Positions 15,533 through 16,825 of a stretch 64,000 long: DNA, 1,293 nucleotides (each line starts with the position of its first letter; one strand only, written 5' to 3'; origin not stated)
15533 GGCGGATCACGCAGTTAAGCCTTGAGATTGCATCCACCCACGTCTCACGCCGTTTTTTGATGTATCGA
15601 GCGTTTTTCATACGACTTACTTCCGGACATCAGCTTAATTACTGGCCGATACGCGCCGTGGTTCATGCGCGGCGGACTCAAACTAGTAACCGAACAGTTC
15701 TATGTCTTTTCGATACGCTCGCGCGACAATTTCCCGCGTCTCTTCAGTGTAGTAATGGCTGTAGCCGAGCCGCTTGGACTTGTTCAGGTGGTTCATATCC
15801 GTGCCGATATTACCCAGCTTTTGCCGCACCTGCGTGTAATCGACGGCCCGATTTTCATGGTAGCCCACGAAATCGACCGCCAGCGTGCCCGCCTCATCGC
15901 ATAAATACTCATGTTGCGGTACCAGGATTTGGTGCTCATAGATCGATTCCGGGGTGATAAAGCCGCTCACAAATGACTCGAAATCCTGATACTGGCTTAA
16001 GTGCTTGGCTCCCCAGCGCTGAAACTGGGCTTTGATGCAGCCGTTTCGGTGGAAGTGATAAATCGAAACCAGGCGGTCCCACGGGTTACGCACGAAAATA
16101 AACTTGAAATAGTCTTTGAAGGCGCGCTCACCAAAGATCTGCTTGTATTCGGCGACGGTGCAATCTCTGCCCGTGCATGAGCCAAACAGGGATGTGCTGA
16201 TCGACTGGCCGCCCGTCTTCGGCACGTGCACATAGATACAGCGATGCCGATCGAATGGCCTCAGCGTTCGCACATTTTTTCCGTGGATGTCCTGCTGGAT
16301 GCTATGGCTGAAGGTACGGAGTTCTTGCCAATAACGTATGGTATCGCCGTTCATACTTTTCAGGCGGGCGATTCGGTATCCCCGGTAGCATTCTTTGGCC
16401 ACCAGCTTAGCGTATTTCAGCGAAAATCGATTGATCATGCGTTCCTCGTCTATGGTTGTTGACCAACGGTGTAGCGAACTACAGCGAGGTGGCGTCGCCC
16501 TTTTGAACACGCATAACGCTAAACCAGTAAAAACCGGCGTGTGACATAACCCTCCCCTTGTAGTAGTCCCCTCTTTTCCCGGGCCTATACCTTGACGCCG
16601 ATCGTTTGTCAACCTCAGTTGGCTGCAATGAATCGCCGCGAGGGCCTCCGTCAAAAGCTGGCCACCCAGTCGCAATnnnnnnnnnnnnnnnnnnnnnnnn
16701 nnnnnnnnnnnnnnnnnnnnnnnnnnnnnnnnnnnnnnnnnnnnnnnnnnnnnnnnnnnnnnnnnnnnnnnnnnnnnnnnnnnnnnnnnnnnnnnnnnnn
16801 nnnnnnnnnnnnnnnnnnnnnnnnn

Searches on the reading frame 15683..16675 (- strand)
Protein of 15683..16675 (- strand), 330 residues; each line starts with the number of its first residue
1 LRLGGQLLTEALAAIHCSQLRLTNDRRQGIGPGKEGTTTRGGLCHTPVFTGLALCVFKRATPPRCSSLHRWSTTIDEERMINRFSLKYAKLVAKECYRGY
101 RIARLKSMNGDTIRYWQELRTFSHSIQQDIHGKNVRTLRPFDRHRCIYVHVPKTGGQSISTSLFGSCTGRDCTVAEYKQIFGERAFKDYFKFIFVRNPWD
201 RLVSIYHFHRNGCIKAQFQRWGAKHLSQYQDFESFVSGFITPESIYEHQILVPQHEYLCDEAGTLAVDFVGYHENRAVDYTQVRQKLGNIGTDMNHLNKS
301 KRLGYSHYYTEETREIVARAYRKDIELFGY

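Call 13: search_protein_families(library=pfam, proteins=[window:15683-16675:-], max_evalue=0.0001)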
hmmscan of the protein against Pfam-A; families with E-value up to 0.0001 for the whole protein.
window:15683-16675:- (330 aa): 1 family
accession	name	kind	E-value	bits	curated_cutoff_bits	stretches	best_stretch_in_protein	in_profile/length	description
PF03567.20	Sulfotransfer_2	-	1.1e-15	58.9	22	1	142-330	7-251/252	Sulfotransferase family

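Call 20: search_protein_families(library=ncbifam, proteins=[window:15683-16675:-], max_evalue=0.01)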
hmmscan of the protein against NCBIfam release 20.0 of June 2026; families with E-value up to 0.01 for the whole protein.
window:15683-16675:- (330 aa): 0 families
